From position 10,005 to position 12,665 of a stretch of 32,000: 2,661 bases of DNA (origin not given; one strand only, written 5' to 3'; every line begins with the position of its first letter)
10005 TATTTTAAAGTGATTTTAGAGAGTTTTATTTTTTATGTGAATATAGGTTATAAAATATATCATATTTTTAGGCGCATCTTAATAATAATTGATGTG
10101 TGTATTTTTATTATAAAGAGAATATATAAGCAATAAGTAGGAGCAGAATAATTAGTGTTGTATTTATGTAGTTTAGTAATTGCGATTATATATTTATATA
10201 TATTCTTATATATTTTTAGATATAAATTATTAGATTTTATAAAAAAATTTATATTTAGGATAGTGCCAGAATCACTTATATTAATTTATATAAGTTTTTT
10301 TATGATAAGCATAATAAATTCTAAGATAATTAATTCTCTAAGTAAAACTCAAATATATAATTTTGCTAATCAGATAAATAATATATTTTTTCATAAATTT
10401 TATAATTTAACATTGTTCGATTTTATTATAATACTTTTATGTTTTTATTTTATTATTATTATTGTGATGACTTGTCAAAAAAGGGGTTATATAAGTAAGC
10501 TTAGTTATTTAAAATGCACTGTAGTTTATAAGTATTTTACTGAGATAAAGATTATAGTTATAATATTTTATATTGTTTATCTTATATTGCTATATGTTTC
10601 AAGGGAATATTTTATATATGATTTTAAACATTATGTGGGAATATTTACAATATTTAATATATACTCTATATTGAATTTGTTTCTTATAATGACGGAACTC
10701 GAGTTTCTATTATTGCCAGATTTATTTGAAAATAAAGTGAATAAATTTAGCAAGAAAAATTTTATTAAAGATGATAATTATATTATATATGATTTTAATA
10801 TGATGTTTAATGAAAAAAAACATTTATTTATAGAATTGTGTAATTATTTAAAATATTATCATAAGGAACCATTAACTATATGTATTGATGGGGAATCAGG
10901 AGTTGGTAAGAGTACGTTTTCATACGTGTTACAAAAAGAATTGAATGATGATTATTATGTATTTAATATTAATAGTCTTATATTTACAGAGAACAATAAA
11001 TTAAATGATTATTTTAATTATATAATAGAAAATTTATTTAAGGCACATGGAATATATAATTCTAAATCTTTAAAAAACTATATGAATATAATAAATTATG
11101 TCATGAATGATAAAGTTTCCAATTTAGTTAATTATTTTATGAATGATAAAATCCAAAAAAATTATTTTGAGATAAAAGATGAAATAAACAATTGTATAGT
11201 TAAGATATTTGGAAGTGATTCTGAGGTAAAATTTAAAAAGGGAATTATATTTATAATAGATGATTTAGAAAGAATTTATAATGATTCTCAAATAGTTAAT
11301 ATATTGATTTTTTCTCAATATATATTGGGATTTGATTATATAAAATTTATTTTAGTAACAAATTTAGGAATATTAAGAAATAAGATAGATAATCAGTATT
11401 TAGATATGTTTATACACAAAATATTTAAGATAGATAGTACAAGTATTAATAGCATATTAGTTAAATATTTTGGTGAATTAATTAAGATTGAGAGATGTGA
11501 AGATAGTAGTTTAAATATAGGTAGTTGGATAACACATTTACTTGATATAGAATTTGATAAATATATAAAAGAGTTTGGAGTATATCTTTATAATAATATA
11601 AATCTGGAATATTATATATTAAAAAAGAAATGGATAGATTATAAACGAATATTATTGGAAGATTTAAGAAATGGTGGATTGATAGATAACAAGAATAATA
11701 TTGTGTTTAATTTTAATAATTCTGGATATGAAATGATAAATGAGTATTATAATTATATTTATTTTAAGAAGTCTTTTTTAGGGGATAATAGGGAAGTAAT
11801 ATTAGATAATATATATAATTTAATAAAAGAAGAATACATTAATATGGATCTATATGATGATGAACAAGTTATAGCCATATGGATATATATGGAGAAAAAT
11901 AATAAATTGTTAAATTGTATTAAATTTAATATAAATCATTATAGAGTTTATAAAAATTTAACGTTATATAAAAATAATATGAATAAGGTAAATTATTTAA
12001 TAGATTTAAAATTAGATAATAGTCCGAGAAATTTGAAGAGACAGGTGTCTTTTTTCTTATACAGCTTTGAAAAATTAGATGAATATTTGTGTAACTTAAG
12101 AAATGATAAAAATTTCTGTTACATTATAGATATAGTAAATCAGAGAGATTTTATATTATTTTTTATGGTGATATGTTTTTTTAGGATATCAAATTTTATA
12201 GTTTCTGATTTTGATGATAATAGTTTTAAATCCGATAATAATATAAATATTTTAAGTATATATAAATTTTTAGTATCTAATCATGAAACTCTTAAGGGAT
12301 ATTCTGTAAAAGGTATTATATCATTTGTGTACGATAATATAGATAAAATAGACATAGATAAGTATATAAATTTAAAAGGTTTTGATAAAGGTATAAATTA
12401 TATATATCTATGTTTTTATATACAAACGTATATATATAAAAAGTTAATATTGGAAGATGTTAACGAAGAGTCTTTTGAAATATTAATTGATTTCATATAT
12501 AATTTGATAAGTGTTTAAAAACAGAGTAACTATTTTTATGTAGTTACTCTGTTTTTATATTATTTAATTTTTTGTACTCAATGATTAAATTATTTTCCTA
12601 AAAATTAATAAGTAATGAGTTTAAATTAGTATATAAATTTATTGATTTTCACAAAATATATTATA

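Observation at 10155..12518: Uncharacterised membrane-anchored KAP-family P-loop NTPase (787 aa)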

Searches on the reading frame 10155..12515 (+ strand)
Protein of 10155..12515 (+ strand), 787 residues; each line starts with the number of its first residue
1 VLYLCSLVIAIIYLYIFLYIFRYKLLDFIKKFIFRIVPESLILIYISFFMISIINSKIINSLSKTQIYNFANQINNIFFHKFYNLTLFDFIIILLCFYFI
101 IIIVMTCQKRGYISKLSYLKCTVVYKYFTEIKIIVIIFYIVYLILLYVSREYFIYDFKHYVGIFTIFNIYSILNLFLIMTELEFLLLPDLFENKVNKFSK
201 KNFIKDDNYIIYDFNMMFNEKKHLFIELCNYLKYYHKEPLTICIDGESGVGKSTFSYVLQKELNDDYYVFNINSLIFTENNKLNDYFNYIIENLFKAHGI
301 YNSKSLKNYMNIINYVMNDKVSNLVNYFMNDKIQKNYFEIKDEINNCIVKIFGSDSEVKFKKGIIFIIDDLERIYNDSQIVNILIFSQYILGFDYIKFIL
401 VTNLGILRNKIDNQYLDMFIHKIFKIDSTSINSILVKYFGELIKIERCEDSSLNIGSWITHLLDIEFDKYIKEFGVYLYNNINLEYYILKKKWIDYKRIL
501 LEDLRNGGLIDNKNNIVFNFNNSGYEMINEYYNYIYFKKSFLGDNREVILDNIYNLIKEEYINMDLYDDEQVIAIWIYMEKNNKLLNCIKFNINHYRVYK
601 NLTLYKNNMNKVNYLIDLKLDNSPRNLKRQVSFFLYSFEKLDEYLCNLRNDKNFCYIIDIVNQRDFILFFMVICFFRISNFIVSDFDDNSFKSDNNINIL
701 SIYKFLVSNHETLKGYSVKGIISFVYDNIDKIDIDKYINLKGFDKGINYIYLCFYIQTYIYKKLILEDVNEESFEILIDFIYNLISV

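Call 3: search_protein_families(library=pfam, proteins=[window:10155-12515:+], max_evalue=1)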
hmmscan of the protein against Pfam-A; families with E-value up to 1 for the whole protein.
window:10155-12515:+ (787 aa): 7 families
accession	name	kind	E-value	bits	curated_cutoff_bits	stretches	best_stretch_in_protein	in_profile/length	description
PF13238.12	AAA_18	-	0.0031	18.4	29.4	1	242-340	1-92/128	AAA domain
PF00910.28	RNA_helicase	-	0.0044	17.9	21.5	1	242-295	1-53/105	RNA helicase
PF03193.22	RsgA_GTPase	-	0.048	13.9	30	1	227-263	95-130/174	RsgA GTPase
PF00158.32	Sigma54_activat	-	0.13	12.4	20.2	1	225-263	8-46/168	Sigma-54 interaction domain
PF05729.18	NACHT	-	0.15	12.4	26.7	0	241-266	2-27/167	NACHT domain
PF13401.12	AAA_22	-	0.24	12.1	27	1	241-294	7-58/130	AAA domain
PF13191.12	AAA_16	-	0.42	11.5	32.6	0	236-270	21-56/167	AAA ATPase domain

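Call 4: search_protein_families(library=ncbifam, proteins=[window:10155-12515:+], max_evalue=1)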
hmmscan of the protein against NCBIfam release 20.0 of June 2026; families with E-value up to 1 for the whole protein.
window:10155-12515:+ (787 aa): 1 family
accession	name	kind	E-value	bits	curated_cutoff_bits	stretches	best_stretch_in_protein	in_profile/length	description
NF005115.0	PRK06547.1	equivalog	0.027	13.9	173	1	236-263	12-39/172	hypothetical protein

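Call 5: search_protein_families(library=padloc, proteins=[window:10155-12515:+], max_evalue=1)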
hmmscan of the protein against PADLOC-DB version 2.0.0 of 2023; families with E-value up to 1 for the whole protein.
window:10155-12515:+ (787 aa): 1 family
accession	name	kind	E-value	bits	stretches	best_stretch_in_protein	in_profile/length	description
PDLC02911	VakA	-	6.3e-06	24.9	1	242-329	5-72/163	-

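Call 6: find_homologous_proteins(query=window:10155-12515:+, max_evalue=0.001)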
Query window:10155-12515:+ (787 aa): 13 proteins with E <= 0.001 among 8000 candidates.
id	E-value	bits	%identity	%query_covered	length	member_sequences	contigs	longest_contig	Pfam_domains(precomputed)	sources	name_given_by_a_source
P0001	0.0e+0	1597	100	95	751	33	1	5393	-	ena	-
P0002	0.0e+0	1512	90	100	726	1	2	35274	-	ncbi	-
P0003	0.0e+0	1429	86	100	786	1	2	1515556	PF07693.21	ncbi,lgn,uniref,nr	ncbi:P-loop NTPase fold protein [Candidatus Arthromitus sp. SFB-rat-Yit]|uniref:P-loop NTPase fold p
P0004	0.0e+0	1084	66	100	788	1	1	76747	PF07693.21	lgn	-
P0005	0.0e+0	1080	66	100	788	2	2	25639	-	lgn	-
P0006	0.0e+0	1039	65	97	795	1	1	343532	PF07693.21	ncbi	-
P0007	8.2e-293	992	62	100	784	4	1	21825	-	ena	-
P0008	3.6e-291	986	61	100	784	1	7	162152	-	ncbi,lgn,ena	-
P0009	3.5e-290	983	62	100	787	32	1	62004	-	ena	-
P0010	5.5e-289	979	61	100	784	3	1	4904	-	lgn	-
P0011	1.0e-275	935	58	100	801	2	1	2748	-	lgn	-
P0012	1.2e-270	918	59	100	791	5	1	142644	-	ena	-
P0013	2.1e-262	891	56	99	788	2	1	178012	-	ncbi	-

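Call 9: search_protein_families(library=pfam, alignment_id=A1, max_evalue=1)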
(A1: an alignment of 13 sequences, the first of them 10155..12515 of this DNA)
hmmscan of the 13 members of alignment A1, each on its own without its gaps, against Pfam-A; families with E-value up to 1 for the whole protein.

A. member 1, window:10155-12515:+ (787 aa): 7 families
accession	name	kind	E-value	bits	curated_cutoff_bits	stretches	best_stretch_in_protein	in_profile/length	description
PF13238.12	AAA_18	-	0.0031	18.4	29.4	1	242-340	1-92/128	AAA domain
PF00910.28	RNA_helicase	-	0.0044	17.9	21.5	1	242-295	1-53/105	RNA helicase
PF03193.22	RsgA_GTPase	-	0.048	13.9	30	1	227-263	95-130/174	RsgA GTPase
PF00158.32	Sigma54_activat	-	0.13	12.4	20.2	1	225-263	8-46/168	Sigma-54 interaction domain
PF05729.18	NACHT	-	0.15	12.4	26.7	0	241-266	2-27/167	NACHT domain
PF13401.12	AAA_22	-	0.24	12.1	27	1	241-294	7-58/130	AAA domain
PF13191.12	AAA_16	-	0.42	11.5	32.6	0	236-270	21-56/167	AAA ATPase domain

B. families by the number of members that match (of 13 scanned): 25 families
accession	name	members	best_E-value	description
PF13238.12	AAA_18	13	0.0002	AAA domain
PF00004.35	AAA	10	0.00012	ATPase family associated with various cellular activities (AAA)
PF05729.18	NACHT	10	0.041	NACHT domain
PF00910.28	RNA_helicase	6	0.0025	RNA helicase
PF13191.12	AAA_16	6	0.023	AAA ATPase domain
PF13401.12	AAA_22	6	0.028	AAA domain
PF04851.21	ResIII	6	0.061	Type III restriction enzyme, res subunit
PF00158.32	Sigma54_activat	5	0.039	Sigma-54 interaction domain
PF07931.18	CPT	4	0.012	Chloramphenicol phosphotransferase-like protein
PF14532.12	Sigma54_activ_2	4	0.12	Sigma-54 interaction domain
PF07693.20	KAP_NTPase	3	5.4e-12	KAP family P-loop domain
PF24883.2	NPHP3_N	3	0.025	Nephrocystin 3, N-terminal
PF03193.22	RsgA_GTPase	3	0.043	RsgA GTPase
PF02367.23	TsaE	3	0.062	Threonylcarbamoyl adenosine biosynthesis protein TsaE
PF13189.12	Cytidylate_kin2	2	0.06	Cytidylate kinase-like family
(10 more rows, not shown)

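Call 10: search_solved_structures(query=A1, max_evalue=1, show_alignments=2)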
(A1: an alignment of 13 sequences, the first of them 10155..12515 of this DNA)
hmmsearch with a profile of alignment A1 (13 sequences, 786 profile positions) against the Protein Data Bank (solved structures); distinct sequences matched with E-value up to 1: 3.
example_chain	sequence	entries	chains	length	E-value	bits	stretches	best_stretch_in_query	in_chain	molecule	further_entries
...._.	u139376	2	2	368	0.22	12.9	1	224-268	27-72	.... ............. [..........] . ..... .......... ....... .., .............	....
8esw_AL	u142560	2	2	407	0.27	12.7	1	224-268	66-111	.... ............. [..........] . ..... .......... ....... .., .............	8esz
9pv1_A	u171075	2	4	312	0.5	11.8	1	612-674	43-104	Biotin halogenase BtnX | Phytanoyl-CoA dioxygenase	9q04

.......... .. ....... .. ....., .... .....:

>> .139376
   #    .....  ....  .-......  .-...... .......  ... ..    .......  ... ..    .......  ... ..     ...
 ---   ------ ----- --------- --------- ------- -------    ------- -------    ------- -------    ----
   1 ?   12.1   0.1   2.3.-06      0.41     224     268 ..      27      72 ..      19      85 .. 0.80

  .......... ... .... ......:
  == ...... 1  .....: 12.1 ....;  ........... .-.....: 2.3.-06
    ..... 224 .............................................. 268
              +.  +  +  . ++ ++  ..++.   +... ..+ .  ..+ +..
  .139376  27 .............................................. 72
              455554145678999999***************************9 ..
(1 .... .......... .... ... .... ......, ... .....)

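Call 11: search_protein_families(library=pfam, proteins=[P0003, P0004, P0006, P0005], max_evalue=0.01)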
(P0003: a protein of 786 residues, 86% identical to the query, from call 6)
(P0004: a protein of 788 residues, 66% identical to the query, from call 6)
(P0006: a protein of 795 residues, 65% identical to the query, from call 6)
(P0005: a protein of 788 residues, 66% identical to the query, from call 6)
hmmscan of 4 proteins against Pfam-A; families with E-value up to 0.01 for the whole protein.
P0003 (786 aa): 2 families
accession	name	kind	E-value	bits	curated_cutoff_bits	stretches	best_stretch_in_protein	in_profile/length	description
PF07693.20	KAP_NTPase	-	4.9e-11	42.9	20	1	228-466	8-269/293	KAP family P-loop domain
PF13238.12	AAA_18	-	0.0013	19.6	29.4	1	242-340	1-92/128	AAA domain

P0004 (788 aa): 2 families
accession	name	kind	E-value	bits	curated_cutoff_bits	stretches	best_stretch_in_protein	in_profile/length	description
PF07693.20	KAP_NTPase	-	5.4e-12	46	20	1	228-605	8-258/293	KAP family P-loop domain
PF00004.35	AAA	-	0.002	19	21.2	0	243-403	2-109/131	ATPase family associated with various cellular activities (AAA)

P0006 (795 aa): 2 families
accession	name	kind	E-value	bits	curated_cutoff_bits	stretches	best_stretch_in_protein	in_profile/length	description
PF00004.35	AAA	-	0.00012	22.9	21.2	1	261-401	2-89/131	ATPase family associated with various cellular activities (AAA)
PF13238.12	AAA_18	-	0.0032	18.4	29.4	0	260-360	1-93/128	AAA domain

P0005 (788 aa): 0 families

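Call 17: find_related_loci(query=window:10155-12515:+, collection=genome_contigs, flank=10000)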
Query window:10155-12515:+ (787 aa) in genome_contigs; peptide patterns used: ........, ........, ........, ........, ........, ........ (x = any residue, [..] = any of these).
156 stretches matched a pattern, but none encodes a relative of the query by tblastn (E <= 1e-3).

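Call 18: find_related_loci(query=A1, collection=genome_contigs, flank=10000)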
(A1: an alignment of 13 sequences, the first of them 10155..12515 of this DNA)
Query A1 (787 aa) in genome_contigs; peptide patterns used: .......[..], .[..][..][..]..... (x = any residue, [..] = any of these).
377 stretches matched a pattern; 3 encode a relative of the query (tblastn E <= 1e-3); 3 distinct loci.
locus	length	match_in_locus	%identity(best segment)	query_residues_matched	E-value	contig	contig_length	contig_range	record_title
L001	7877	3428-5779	62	1-784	0e+0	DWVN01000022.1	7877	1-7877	MAG TPA_asm: Candidatus Dwaynia gallinarum isolate CHK166-5537 CHK166__C26262_L7877_SAMEA104467475, whole genome shotgun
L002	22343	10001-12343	61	1-784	0e+0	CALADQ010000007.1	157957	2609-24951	MAG TPA_asm: uncultured Candidatus Arthromitus sp. isolate ERR318697_bin.45_CONCOCT_v1.1_MAG genome assembly, contig: ER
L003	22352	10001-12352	59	1-784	0e+0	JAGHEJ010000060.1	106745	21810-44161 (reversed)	MAG: Clostridiales bacterium isolate MAG.106 k127_1135166, whole genome shotgun sequence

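Call 23: search_protein_representatives(protein=window:10155-12515:+)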
Query: 787 residues. Proteins with E-value up to 0.001 (for the whole library): 7; up to 1e-10: 2; up to 1e-30: 2. The best 7 are listed.
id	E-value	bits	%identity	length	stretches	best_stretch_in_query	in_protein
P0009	1.1e-290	983.0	63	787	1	1-784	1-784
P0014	9.2e-44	166.5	98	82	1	228-308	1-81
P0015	1.1e-09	53.8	27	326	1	234-481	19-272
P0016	2.8e-07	45.8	31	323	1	238-415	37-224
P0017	1.2e-04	37.2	36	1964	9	245-295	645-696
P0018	1.4e-04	36.9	24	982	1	214-440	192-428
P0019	3.0e-04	35.9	32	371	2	235-404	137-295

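Call 24: search_protein_families(library=pfam, proteins=[P0015, P0016, P0017, P0018, P0019], max_evalue=0.001)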
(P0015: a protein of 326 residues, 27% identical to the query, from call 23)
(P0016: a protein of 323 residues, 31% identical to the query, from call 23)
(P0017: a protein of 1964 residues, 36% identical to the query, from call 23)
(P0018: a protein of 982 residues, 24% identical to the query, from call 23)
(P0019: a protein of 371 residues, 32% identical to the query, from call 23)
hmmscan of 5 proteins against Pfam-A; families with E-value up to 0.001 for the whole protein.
P0015 (326 aa): 5 families
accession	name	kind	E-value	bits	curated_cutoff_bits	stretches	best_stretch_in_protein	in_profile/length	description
PF07693.20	KAP_NTPase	-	4.3e-17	62.7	20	1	11-325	7-282/293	KAP family P-loop domain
PF13191.12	AAA_16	-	4.7e-07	30.9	32.6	1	2-169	2-149/167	AAA ATPase domain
PF13401.12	AAA_22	-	2.6e-05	25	27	1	27-185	8-116/130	AAA domain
PF24883.2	NPHP3_N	-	8.4e-05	23.3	24.8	0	22-172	20-145/164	Nephrocystin 3, N-terminal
PF01637.24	ATPase_2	-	0.00025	21.4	33.2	1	4-180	3-136/225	ATPase domain predominantly from Archaea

P0016 (323 aa): 4 families
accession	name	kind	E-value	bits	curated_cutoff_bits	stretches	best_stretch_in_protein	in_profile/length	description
PF07693.20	KAP_NTPase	-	1.2e-39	136.8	20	1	34-302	14-290/293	KAP family P-loop domain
PF13401.12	AAA_22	-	3.1e-05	24.7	27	1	39-214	6-125/130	AAA domain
PF01637.24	ATPase_2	-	0.00014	22.2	33.2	0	36-187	18-125/225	ATPase domain predominantly from Archaea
PF13191.12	AAA_16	-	0.00035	21.6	32.6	1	38-185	24-145/167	AAA ATPase domain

P0017 (1964 aa): 4 families
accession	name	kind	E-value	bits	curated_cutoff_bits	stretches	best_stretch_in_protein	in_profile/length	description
PF00353.25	HemolysinCabind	-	2.5e-90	296.2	23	6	1833-1867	2-36/36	RTX calcium-binding nonapeptide repeat (4 copies)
PF06594.17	HCBP_related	-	1.9e-70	233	21.4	11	1784-1824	3-42/42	Haemolysin-type calcium binding protein related domain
PF16662.10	FLYWCH_u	-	2.2e-16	60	36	0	147-161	17-31/38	FLYWCH-type zinc finger-containing protein 1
PF12850.12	Metallophos_2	-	9.3e-06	26.2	27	0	177-197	130-150/154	Calcineurin-like phosphoesterase superfamily domain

P0018 (982 aa): 2 families
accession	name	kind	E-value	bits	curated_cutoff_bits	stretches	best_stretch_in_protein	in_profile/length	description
PF07693.20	KAP_NTPase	-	4.6e-14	52.8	20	1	203-522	5-285/293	KAP family P-loop domain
PF01925.25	TauE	-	0.00063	19.9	32.6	1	41-167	42-159/237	Sulfite exporter TauE/SafE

P0019 (371 aa): 1 family
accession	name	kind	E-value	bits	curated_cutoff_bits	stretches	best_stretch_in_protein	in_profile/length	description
PF07693.20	KAP_NTPase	-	9.2e-16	58.4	20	1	128-339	6-238/293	KAP family P-loop domain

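Call 36: predict_structure(alignment_id=A1)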
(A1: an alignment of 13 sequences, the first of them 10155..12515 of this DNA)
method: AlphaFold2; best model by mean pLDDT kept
length: 787 residues; sequences in the alignment: 13
mean_pLDDT: 56.2   pTM: 0.36
mean pLDDT of the five models: 56.2, 47.3, 45.9, 41.2, 41.1
residues with pLDDT >= 90: 7; 70-90: 197; 50-70: 228; < 50: 355
segments of 3 or more residues with pLDDT < 50: 1-6, 13-92, 94-135, 145-241, 245-254, 274-281, 319-336, 356-359, 413-453, 466-481, 611-625, 681-694
pLDDT, mean of each block of 10 residues (from residue 1): 46 46 38 38 42 38 43 42 38 46 35 31 36 50 48 43 38 33 28 25 28 35 36 36 43 50 64 45 59 63 60 54 43 49 64 53 67 62 59 60 59 47 30 34 42 53 50 44 62 86 81 71 66 86 84 80 81 89 82 86 67 37 48 72 84 86 80 66 38 59 87 73 68 69 60 78 83 89 78
secondary structure, 60 per line:
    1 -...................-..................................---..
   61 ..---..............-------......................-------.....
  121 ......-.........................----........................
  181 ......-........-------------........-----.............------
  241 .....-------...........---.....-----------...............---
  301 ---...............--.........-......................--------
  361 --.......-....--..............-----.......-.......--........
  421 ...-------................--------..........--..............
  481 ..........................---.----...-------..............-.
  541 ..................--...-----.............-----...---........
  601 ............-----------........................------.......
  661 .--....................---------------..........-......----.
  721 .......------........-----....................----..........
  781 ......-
elements in order (helices of 4 or more, strands of 3 or more residues): H2-20 H22-55 H59-62 H66-79 H87-108 H116-126 H128-152 H157-186 H188-195 E209-213 H222-234 E241-245 H253-263 E267-271 H283-297 H304-318 H321-329 H331-352 E363-369 H371-374 H377-390 E396-402 H404-410 H413-423 H431-446 H455-464 H467-506 E515-517 H525-538 H540-558 E561-563 H569-581 H593-612 H624-647 H654-661 H664-683 H699-708 H710-715 H720-727 H734-741 H747-766 H771-786
